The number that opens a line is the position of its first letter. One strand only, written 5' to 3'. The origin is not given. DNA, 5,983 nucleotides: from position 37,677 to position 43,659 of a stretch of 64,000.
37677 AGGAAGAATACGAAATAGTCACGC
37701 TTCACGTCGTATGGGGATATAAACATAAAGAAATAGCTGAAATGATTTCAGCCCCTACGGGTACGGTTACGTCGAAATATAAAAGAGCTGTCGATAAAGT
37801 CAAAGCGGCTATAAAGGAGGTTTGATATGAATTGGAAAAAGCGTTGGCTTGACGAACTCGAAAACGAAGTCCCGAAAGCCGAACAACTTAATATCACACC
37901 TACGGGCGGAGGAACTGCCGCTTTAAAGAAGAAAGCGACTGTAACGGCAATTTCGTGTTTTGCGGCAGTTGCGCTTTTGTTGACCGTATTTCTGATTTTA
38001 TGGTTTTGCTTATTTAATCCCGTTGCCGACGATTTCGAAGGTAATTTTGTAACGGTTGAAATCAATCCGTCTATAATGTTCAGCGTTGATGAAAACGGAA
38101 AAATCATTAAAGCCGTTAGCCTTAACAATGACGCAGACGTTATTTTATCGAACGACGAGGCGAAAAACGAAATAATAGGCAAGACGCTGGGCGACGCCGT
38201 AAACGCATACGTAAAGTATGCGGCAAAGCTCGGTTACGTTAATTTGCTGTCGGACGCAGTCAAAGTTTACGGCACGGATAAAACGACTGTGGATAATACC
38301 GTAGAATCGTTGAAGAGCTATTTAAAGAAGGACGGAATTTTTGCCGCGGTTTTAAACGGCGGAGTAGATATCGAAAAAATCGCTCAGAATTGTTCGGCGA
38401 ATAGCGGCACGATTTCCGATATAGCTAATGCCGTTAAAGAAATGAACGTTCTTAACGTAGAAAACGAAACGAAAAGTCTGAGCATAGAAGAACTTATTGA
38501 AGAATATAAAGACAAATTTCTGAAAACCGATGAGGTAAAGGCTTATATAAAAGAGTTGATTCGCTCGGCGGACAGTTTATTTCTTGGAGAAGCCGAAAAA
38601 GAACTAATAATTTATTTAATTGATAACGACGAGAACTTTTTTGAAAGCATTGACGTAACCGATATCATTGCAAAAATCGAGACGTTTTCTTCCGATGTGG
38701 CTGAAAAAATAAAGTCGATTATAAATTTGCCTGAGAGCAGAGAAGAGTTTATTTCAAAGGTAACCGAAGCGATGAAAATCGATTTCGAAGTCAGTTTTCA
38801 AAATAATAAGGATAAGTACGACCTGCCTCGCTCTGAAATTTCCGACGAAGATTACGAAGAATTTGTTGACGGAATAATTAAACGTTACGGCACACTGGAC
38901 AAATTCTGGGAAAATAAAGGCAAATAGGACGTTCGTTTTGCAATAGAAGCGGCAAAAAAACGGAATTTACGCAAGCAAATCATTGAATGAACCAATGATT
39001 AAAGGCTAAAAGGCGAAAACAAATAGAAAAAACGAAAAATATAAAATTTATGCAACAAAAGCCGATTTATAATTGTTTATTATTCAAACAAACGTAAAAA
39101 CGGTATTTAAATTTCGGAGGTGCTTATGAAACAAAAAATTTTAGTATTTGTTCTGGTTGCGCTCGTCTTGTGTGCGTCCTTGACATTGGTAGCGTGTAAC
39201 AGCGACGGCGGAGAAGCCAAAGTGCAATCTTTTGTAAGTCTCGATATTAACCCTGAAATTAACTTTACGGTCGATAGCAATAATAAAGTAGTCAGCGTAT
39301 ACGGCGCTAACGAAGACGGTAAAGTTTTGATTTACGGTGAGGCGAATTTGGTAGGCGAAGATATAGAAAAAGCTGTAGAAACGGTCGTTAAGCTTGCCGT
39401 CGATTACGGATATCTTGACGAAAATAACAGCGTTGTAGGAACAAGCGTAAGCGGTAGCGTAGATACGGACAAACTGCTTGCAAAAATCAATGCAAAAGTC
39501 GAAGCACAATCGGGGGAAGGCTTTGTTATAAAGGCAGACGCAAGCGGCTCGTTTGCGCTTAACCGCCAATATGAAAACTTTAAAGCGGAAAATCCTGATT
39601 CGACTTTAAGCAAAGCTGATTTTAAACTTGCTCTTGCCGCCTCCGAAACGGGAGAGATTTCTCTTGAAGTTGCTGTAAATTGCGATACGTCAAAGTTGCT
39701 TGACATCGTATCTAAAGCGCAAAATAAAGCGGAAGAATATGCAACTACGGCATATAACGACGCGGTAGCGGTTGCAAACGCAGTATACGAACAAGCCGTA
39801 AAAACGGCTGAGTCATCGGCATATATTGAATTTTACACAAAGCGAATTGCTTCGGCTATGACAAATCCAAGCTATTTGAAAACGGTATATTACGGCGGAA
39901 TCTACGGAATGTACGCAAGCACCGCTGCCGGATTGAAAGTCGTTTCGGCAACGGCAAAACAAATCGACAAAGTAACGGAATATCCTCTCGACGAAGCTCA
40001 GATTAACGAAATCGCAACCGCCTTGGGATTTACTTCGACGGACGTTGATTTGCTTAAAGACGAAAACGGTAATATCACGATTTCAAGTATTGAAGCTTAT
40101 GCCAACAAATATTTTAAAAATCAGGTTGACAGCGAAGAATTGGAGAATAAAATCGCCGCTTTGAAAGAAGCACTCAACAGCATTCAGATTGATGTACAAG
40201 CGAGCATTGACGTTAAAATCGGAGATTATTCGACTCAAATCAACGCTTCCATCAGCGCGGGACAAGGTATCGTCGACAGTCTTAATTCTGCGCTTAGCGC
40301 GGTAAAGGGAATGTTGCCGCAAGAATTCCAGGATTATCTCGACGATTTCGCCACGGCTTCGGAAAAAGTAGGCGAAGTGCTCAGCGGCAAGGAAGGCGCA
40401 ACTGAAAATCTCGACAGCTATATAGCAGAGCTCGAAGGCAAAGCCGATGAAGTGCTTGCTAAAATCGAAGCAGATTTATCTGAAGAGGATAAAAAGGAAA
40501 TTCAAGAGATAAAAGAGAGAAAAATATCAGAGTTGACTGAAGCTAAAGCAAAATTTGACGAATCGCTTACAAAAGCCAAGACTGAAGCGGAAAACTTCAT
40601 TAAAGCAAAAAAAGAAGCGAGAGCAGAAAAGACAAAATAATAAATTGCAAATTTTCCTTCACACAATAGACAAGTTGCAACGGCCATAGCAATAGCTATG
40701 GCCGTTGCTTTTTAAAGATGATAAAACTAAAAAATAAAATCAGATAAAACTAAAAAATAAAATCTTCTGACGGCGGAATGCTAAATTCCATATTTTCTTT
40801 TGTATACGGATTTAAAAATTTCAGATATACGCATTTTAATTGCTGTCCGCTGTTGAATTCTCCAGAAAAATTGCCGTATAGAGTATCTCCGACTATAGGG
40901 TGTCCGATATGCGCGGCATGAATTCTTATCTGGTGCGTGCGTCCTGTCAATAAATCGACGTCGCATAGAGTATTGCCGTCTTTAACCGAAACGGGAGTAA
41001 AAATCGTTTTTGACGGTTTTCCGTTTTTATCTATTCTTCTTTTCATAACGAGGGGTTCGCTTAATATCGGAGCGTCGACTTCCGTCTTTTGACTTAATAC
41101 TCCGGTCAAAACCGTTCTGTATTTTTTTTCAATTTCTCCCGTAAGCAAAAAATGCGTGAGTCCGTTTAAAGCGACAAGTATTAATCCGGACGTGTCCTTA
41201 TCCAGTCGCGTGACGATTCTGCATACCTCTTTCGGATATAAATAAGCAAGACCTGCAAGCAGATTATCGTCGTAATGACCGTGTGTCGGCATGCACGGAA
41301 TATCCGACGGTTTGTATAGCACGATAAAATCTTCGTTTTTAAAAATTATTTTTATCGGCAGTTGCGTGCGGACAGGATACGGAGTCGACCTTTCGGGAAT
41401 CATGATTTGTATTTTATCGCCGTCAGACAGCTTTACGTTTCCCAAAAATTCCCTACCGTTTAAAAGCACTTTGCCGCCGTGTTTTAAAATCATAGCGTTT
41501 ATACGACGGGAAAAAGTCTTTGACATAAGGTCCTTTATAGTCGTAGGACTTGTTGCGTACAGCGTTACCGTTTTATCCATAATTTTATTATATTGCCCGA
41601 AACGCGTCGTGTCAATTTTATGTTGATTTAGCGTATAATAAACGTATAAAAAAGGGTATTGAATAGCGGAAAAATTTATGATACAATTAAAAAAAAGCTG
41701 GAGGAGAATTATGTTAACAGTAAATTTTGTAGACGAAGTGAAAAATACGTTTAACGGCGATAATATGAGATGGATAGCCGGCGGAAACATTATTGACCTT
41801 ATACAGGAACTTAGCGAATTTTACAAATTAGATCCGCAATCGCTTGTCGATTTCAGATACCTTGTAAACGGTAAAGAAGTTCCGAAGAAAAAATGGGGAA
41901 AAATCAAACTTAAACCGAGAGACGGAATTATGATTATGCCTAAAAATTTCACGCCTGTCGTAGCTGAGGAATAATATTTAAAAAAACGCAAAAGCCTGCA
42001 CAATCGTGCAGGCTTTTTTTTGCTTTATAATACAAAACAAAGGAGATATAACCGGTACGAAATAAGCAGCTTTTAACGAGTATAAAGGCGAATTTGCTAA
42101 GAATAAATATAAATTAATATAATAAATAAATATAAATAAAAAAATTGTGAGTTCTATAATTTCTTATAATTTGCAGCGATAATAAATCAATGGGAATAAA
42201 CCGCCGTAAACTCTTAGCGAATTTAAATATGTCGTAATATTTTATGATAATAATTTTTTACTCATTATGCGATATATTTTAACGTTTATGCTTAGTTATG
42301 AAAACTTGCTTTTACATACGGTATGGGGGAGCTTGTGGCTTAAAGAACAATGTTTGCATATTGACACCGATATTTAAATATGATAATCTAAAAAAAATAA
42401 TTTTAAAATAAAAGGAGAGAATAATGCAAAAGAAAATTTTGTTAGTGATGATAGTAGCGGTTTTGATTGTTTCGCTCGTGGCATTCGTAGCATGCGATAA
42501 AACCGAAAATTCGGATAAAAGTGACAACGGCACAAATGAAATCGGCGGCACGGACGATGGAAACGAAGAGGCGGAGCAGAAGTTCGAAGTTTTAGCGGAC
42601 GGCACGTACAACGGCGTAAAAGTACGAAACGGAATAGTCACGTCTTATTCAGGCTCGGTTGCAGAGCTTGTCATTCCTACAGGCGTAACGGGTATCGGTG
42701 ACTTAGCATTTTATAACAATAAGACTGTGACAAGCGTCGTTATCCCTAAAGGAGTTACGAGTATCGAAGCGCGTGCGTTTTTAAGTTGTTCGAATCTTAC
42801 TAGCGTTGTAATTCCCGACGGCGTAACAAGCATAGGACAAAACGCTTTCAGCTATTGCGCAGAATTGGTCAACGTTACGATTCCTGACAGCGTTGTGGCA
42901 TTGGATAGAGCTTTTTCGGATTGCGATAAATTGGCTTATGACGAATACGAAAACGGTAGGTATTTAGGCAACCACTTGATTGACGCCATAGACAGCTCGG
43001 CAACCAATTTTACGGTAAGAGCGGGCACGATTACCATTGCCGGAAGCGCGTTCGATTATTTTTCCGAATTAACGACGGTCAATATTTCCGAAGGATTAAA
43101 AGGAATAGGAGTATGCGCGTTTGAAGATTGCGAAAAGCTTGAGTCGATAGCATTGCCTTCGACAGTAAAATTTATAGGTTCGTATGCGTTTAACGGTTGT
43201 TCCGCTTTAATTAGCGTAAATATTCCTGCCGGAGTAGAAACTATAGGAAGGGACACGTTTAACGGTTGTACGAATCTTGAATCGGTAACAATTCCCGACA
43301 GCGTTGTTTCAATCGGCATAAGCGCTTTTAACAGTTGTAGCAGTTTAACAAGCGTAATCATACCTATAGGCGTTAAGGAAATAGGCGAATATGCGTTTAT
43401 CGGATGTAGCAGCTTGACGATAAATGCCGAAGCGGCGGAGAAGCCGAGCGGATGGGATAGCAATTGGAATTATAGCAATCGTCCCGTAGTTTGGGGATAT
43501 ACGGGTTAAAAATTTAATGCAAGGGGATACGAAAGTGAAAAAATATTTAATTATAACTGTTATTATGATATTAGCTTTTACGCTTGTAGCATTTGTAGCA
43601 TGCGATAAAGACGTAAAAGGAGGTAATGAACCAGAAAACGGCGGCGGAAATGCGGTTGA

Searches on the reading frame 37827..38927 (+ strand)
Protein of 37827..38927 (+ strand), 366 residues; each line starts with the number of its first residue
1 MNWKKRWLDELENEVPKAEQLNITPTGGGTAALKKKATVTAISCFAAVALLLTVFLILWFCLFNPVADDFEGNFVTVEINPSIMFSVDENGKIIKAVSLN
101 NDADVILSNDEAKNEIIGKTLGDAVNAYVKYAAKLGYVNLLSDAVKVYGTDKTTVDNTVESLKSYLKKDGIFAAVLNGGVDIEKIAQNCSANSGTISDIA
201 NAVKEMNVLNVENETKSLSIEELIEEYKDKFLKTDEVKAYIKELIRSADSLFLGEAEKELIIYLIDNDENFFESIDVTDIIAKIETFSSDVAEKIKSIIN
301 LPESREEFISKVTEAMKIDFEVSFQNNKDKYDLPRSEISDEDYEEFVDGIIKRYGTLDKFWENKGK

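Call 7: search_protein_families(library=pfam, proteins=[window:37827-38927:+])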
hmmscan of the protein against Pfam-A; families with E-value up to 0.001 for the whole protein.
window:37827-38927:+ (366 aa): 1 family
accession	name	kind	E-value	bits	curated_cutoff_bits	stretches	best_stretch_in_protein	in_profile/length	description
PF23750.1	RsgI_M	-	1.4e-12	48.8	25.3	1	74-187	3-119/133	Anti-sigma factor RsgI-like central domain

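Call 55: find_homologous_proteins(query=window:37827-38927:+, max_evalue=1e-20)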
Query window:37827-38927:+ (366 aa): 9 proteins with E <= 1e-20 among 8000 candidates.
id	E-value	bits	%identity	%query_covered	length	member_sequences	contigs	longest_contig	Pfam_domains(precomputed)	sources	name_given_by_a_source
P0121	3.4e-230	781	100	100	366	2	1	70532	PF23750.2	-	-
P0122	3.4e-152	525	66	100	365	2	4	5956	PF23750.2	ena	-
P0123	3.9e-151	521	65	100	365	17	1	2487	PF23750.2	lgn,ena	-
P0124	2.1e-129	450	65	89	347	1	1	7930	PF23750.2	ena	-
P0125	6.6e-101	356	49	99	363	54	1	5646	PF23750.2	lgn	-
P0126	3.0e-99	351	50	99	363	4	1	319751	PF23750.2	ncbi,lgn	-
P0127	3.2e-99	351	50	99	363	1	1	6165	PF23750.2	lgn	-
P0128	1.8e-91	325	49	96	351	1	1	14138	PF23750.2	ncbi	-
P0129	1.4e-31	128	34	64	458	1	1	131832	PF23750.2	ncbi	-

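Call 56: find_encoding_contigs(protein=P0126, flank=7000, max_places=4)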
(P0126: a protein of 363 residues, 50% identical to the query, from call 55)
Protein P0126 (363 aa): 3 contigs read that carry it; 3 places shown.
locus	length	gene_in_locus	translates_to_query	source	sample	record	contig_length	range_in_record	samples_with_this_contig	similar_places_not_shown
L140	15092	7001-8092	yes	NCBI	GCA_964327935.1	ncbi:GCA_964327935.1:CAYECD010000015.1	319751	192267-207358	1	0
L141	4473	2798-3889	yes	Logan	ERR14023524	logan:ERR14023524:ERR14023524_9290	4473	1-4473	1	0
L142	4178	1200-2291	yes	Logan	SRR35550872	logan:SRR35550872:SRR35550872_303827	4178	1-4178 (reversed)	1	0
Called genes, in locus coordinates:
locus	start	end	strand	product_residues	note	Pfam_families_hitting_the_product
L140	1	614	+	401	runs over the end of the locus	PF00009:GTP_EFTU, PF03144:GTP_EFTU_D2, PF03143:GTP_EFTU_D3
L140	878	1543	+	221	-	PF00584:SecE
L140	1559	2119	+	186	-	PF02357:NusG, PF23284:KOW2_Spt5 (weak)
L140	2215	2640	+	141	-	PF03946:Ribosomal_L11_N, PF00298:Ribosomal_L11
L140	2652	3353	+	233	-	PF00687:Ribosomal_L1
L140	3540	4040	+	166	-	PF00466:Ribosomal_L10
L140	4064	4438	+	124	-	PF16320:Ribosomal_L12_N, PF00542:Ribosomal_L12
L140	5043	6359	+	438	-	PF00128:Alpha-amylase, PF16657:Malt_amylase_C, PF23915:SusG_C (weak)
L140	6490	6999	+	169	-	PF04542:Sigma70_r2, PF04545:Sigma70_r4 (weak)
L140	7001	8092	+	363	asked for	PF23750:RsgI_M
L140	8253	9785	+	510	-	PF23750:RsgI_M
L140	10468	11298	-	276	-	PF00849:PseudoU_synth_2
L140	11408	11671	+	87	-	-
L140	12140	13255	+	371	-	-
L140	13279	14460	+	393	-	-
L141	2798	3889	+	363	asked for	PF23750:RsgI_M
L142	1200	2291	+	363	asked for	PF23750:RsgI_M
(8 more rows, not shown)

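Call 57: find_encoding_contigs(protein=P0128, flank=7000, max_places=4)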
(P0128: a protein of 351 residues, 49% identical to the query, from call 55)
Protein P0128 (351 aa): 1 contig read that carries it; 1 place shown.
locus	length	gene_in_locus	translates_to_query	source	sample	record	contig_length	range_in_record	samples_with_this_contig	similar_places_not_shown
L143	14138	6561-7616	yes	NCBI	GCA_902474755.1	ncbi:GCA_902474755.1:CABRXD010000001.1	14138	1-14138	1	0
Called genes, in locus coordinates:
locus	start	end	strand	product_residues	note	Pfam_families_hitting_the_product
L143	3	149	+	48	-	?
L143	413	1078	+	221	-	PF00584:SecE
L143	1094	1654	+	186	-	PF02357:NusG, PF23284:KOW2_Spt5 (weak)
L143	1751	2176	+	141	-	PF03946:Ribosomal_L11_N, PF00298:Ribosomal_L11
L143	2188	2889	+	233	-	PF00687:Ribosomal_L1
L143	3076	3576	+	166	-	PF00466:Ribosomal_L10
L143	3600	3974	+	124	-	PF16320:Ribosomal_L12_N, PF00542:Ribosomal_L12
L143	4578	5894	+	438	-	PF00128:Alpha-amylase, PF16657:Malt_amylase_C, PF23915:SusG_C (weak)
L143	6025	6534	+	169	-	PF04542:Sigma70_r2, PF04545:Sigma70_r4 (weak)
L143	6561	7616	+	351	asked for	PF23750:RsgI_M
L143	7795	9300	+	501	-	PF23750:RsgI_M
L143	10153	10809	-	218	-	PF00849:PseudoU_synth_2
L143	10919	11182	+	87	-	-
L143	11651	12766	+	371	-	-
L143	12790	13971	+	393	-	-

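Call 65: find_encoding_contigs(protein=P0136, flank=3500, max_places=10)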
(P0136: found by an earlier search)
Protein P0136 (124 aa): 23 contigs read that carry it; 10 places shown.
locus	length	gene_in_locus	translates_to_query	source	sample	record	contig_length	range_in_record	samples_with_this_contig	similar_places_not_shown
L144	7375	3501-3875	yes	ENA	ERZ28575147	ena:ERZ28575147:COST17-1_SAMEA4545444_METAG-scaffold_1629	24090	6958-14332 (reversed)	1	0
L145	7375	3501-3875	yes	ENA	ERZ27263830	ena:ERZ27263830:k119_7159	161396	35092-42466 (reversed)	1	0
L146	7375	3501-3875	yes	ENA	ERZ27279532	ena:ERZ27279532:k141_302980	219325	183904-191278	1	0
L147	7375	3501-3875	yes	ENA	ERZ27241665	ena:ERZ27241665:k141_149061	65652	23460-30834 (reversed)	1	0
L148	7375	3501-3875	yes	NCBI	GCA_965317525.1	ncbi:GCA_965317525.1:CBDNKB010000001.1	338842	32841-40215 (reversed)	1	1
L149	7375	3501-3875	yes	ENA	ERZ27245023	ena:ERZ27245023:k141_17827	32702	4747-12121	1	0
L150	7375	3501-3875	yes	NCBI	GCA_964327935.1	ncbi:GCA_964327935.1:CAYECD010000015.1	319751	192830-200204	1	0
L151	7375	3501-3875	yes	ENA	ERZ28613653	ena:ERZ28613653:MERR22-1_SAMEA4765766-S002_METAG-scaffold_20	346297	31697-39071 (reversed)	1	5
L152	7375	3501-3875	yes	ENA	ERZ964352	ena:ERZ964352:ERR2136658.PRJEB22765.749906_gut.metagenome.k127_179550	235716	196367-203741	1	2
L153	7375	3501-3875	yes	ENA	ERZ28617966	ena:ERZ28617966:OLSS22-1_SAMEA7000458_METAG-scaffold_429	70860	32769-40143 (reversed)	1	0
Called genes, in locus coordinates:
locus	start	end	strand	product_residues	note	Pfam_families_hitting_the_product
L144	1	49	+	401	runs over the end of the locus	PF00009:GTP_EFTU, PF03144:GTP_EFTU_D2, PF03143:GTP_EFTU_D3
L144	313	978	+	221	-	PF00584:SecE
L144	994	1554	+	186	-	PF02357:NusG, PF23284:KOW2_Spt5 (weak)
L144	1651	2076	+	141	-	PF03946:Ribosomal_L11_N, PF00298:Ribosomal_L11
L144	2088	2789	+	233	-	PF00687:Ribosomal_L1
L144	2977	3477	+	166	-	PF00466:Ribosomal_L10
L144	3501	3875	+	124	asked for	PF16320:Ribosomal_L12_N, PF00542:Ribosomal_L12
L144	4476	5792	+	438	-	PF00128:Alpha-amylase, PF16657:Malt_amylase_C, PF23915:SusG_C (weak)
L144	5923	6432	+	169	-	PF04542:Sigma70_r2, PF04545:Sigma70_r4 (weak)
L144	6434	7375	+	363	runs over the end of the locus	PF23750:RsgI_M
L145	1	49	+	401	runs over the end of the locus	PF00009:GTP_EFTU, PF03144:GTP_EFTU_D2, PF03143:GTP_EFTU_D3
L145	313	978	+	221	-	PF00584:SecE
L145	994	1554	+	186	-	PF02357:NusG, PF23284:KOW2_Spt5 (weak)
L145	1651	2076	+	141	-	PF03946:Ribosomal_L11_N, PF00298:Ribosomal_L11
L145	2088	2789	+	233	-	PF00687:Ribosomal_L1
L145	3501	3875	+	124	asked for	PF16320:Ribosomal_L12_N, PF00542:Ribosomal_L12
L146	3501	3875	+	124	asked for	PF16320:Ribosomal_L12_N, PF00542:Ribosomal_L12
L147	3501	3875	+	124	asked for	PF16320:Ribosomal_L12_N, PF00542:Ribosomal_L12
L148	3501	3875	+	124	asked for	PF16320:Ribosomal_L12_N, PF00542:Ribosomal_L12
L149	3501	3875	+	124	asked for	PF16320:Ribosomal_L12_N, PF00542:Ribosomal_L12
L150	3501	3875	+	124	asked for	PF16320:Ribosomal_L12_N, PF00542:Ribosomal_L12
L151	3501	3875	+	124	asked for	PF16320:Ribosomal_L12_N, PF00542:Ribosomal_L12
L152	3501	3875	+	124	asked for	PF16320:Ribosomal_L12_N, PF00542:Ribosomal_L12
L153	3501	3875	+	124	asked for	PF16320:Ribosomal_L12_N, PF00542:Ribosomal_L12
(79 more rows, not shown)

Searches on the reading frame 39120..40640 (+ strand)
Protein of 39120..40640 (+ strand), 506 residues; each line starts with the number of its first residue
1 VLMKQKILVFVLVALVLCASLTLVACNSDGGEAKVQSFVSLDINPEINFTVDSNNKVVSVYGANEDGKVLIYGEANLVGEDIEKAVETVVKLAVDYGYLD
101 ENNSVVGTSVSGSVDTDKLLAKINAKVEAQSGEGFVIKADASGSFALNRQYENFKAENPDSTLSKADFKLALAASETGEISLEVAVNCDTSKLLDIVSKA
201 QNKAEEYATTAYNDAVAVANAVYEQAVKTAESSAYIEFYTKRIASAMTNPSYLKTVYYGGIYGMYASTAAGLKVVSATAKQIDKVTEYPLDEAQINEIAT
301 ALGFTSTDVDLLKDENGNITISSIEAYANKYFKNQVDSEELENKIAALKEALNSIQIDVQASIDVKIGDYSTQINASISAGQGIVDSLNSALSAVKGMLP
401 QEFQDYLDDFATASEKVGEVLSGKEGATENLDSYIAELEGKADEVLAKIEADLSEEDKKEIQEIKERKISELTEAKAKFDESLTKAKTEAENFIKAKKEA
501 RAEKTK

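Call 7: search_protein_families(library=pfam, proteins=[window:39120-40640:+])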
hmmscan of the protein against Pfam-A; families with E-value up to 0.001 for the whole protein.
window:39120-40640:+ (506 aa): 1 family
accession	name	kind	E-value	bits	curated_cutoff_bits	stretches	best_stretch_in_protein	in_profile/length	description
PF23750.1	RsgI_M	-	6.6e-19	69.3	25.3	1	37-130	2-99/133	Anti-sigma factor RsgI-like central domain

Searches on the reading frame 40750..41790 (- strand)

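Call 35: search_protein_families(library=pfam, proteins=[window:40750-41790:-], max_evalue=0.00001)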
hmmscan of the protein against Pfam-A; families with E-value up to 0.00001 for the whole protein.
window:40750-41790:- (346 aa): 1 family
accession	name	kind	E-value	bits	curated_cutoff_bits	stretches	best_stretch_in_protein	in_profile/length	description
PF00849.27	PseudoU_synth_2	-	5.5e-23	82.3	26.8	1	154-294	1-152/152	RNA pseudouridylate synthase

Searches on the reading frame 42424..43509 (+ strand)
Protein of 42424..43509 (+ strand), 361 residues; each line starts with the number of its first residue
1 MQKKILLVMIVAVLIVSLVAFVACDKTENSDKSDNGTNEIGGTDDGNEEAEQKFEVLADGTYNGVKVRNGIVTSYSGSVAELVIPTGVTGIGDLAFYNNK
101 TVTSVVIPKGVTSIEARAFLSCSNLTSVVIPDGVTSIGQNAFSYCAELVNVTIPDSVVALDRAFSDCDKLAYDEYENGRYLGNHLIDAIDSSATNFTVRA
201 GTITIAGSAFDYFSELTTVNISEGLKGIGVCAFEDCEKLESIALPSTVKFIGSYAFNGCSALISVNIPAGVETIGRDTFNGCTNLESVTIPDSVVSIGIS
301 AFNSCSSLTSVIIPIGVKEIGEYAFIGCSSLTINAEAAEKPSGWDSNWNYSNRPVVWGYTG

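Call 35: search_protein_families(library=pfam, proteins=[window:42424-43509:+], max_evalue=0.00001)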
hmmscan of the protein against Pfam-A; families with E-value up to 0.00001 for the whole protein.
window:42424-43509:+ (361 aa): 1 family
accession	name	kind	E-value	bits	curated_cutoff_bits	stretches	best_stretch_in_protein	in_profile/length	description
PF13306.12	LRR_5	-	3.4e-60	202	27.7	2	204-332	2-127/127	BspA type Leucine rich repeat region (6 copies)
